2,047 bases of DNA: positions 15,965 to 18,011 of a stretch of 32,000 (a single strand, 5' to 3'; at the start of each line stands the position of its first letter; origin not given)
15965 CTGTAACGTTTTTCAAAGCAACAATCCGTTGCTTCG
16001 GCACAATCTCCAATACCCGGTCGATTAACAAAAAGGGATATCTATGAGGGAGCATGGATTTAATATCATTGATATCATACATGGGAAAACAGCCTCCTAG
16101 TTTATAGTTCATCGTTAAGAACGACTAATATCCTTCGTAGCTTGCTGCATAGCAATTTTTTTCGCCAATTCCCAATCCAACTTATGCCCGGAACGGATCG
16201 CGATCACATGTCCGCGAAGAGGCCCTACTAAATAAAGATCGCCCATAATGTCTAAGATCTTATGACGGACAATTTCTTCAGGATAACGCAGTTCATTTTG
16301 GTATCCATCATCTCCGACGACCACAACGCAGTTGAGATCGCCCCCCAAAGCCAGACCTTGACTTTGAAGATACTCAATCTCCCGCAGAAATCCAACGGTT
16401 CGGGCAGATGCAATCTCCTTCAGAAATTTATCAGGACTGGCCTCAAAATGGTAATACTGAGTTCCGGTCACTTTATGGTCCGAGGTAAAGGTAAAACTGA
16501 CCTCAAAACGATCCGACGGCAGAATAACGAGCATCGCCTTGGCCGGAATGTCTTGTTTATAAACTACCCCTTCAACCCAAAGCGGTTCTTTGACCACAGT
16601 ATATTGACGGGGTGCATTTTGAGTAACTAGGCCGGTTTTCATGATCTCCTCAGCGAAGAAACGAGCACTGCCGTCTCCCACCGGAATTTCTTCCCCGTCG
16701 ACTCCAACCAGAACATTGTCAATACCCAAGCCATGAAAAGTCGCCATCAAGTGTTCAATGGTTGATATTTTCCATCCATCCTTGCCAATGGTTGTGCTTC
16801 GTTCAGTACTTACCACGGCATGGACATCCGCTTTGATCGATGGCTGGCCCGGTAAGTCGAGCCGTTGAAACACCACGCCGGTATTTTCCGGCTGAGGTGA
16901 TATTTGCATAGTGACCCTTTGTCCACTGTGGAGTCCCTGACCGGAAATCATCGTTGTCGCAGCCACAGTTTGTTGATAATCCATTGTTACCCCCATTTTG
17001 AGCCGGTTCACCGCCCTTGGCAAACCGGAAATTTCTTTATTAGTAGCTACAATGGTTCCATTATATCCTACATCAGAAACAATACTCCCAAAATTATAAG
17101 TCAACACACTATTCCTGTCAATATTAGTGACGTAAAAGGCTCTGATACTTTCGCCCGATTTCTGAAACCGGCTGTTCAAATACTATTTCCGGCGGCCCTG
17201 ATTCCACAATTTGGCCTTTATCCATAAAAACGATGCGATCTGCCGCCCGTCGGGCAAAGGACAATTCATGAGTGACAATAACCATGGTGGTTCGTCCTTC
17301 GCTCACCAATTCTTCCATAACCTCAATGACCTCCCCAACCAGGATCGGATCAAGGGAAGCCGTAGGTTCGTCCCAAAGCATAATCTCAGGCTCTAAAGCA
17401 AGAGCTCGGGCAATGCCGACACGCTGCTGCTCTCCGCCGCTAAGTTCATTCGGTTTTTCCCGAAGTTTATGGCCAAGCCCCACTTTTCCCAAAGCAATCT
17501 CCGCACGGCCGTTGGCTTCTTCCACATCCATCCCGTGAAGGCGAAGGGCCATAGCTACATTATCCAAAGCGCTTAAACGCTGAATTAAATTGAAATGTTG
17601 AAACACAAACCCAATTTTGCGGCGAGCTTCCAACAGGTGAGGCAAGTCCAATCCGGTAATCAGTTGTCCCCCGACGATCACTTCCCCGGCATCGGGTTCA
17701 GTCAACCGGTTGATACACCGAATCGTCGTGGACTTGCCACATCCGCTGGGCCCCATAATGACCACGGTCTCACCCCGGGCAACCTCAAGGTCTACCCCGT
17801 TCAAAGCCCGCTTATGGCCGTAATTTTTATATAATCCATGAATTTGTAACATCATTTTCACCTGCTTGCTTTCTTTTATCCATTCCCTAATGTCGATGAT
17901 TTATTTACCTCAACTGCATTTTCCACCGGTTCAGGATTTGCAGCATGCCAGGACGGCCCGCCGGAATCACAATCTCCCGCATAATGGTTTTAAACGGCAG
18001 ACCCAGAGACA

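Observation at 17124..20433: Atypical two-gene ABC system beside lpxC, with an 842-aa protein that ends right after an EAA-like coupling loop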

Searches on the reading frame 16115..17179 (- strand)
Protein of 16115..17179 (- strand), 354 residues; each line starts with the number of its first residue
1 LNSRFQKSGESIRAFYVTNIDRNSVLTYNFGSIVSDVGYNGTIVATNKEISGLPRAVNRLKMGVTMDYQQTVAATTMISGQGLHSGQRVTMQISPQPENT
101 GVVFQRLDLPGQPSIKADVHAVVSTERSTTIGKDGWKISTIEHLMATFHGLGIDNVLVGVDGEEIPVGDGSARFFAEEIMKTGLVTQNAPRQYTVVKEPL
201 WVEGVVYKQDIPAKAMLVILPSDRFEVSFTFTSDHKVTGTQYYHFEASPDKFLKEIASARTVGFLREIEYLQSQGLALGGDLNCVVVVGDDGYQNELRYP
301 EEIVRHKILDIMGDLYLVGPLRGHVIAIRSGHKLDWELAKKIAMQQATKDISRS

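Call 3: search_protein_families(library=pfam, proteins=[window:16115-17179:-], max_evalue=0.1)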
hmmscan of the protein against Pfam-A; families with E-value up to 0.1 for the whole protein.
window:16115-17179:- (354 aa): 1 family
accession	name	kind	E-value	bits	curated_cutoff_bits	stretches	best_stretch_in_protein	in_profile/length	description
PF03331.19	LpxC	-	1.5e-91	307.1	27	1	69-343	1-267/268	UDP-3-O-acyl N-acetylglycosamine deacetylase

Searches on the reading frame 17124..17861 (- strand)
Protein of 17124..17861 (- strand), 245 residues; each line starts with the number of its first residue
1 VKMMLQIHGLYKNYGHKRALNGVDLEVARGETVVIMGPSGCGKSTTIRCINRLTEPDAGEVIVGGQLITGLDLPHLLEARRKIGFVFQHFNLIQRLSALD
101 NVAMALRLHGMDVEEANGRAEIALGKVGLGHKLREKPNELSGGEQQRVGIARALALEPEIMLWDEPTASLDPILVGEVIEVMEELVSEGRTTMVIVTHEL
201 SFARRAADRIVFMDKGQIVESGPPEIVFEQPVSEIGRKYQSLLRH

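Call 3: search_protein_families(library=pfam, proteins=[window:17124-17861:-], max_evalue=0.1)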
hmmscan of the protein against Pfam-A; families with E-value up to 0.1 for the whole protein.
window:17124-17861:- (245 aa): 15 families
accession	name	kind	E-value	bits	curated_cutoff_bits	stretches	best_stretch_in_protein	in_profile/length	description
PF00005.33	ABC_tran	-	8.3e-36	124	25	1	20-168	1-137/137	ABC transporter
PF13304.12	AAA_21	-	2.6e-08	34.7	27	1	123-200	221-300/304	AAA domain, putative AbiEii toxin, Type IV TA system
PF02463.25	SMC_N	-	0.0002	21.3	40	0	137-211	134-209/220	RecF/RecN/SMC N terminal domain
PF13191.12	AAA_16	-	0.00023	22.1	32.6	1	27-64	19-52/167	AAA ATPase domain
PF03215.21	Rad17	-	0.00026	21.4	23.8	1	18-54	33-69/186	Rad17 P-loop domain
PF13555.12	AAA_29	-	0.0032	17.6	27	1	21-52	13-44/61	P-loop containing region of AAA domain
PF03193.22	RsgA_GTPase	-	0.0062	16.8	30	1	28-52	104-128/174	RsgA GTPase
PF13401.12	AAA_22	-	0.011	16.4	27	1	33-55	8-30/130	AAA domain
PF01637.24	ATPase_2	-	0.013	15.7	33.2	0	29-52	19-43/225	ATPase domain predominantly from Archaea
PF13521.12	AAA_28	-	0.017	15.8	27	1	33-53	2-22/164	AAA domain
PF13245.12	AAA_19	-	0.021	15.5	25.1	1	29-54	10-35/134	AAA domain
PF13476.12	AAA_23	-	0.023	15.8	27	1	31-51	20-40/201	AAA domain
PF01078.27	Mg_chelatase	-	0.074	12.9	20.3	0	15-54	7-46/207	Magnesium chelatase, subunit ChlI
PF07728.20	AAA_5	-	0.091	13.2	22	0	33-64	2-33/139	AAA domain (dynein-related subfamily)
PF13604.12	AAA_30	-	0.097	12.8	27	0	32-63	20-51/191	AAA domain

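Call 4: search_protein_families(library=ncbifam, proteins=[window:17124-17861:-], max_evalue=0.1)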
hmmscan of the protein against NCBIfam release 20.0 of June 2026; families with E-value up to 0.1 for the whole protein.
window:17124-17861:- (245 aa): 201 families (the best 25 are shown)
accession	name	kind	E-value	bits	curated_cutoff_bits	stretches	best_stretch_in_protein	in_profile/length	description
NF007027.0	PRK09493.1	equivalog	7.5e-73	244.8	379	1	4-237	1-233/240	glutamine ABC transporter ATP-binding protein GlnQ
NF008428.0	PRK11264.1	equivalog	6.7e-70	235.2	406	1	4-239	3-243/250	L-cystine ABC transporter ATP-binding protein TcyN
TIGR03005.1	ectoine_ehuA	equivalog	3e-67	226.5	345.4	1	6-240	2-247/252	ectoine/hydroxyectoine ABC transporter ATP-binding protein EhuA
TIGR01186.1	proV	subfamily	5.3e-64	216.6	326.6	1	13-239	2-229/363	betaine/proline/choline family ABC transporter ATP-binding protein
TIGR00972.1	3a0107s01c2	equivalog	7.2e-63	212.2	343.2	1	5-239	2-242/248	phosphate ABC transporter ATP-binding protein PstB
NF007908.0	PRK10619.1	equivalog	7.1e-62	208.9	466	1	5-234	6-246/257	histidine ABC transporter ATP-binding protein HisP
TIGR02315.1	ABC_phnC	equivalog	1.1e-60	205.1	266.1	1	4-235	1-241/243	phosphonate ABC transporter ATP-binding protein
NF008338.0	PRK11124.1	equivalog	3.4e-58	197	369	1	3-240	1-240/242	arginine ABC transporter ATP-binding protein ArtP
TIGR02673.1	FtsE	equivalog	4.5e-56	189.9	264.85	1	4-217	1-214/214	cell division ATP-binding protein FtsE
TIGR03265.1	PhnT2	equivalog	6.5e-56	190.1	457.7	1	2-233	2-228/353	putative 2-aminoethylphosphonate ABC transporter ATP-binding protein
TIGR02314.1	ABC_MetN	equivalog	1.6e-54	185.2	499.7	1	17-239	18-240/343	methionine ABC transporter ATP-binding protein MetN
TIGR02982.1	heterocyst_DevA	subfamily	1.9e-54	184.6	295.8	1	13-218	10-219/220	ABC exporter ATP-binding subunit, DevA family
TIGR00968.1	3a0106s01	subfamily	3.1e-52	177.5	342.75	1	6-234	2-225/237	sulfate ABC transporter ATP-binding protein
TIGR02211.1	LolD_lipo_ex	equivalog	1.1e-51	175.5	307.75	1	10-219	7-220/221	lipoprotein-releasing ABC transporter ATP-binding protein LolD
NF006987.0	PRK09452.1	equivalog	2.1e-50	171.5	482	1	2-232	15-240/378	spermidine/putrescine ABC transporter ATP-binding protein PotA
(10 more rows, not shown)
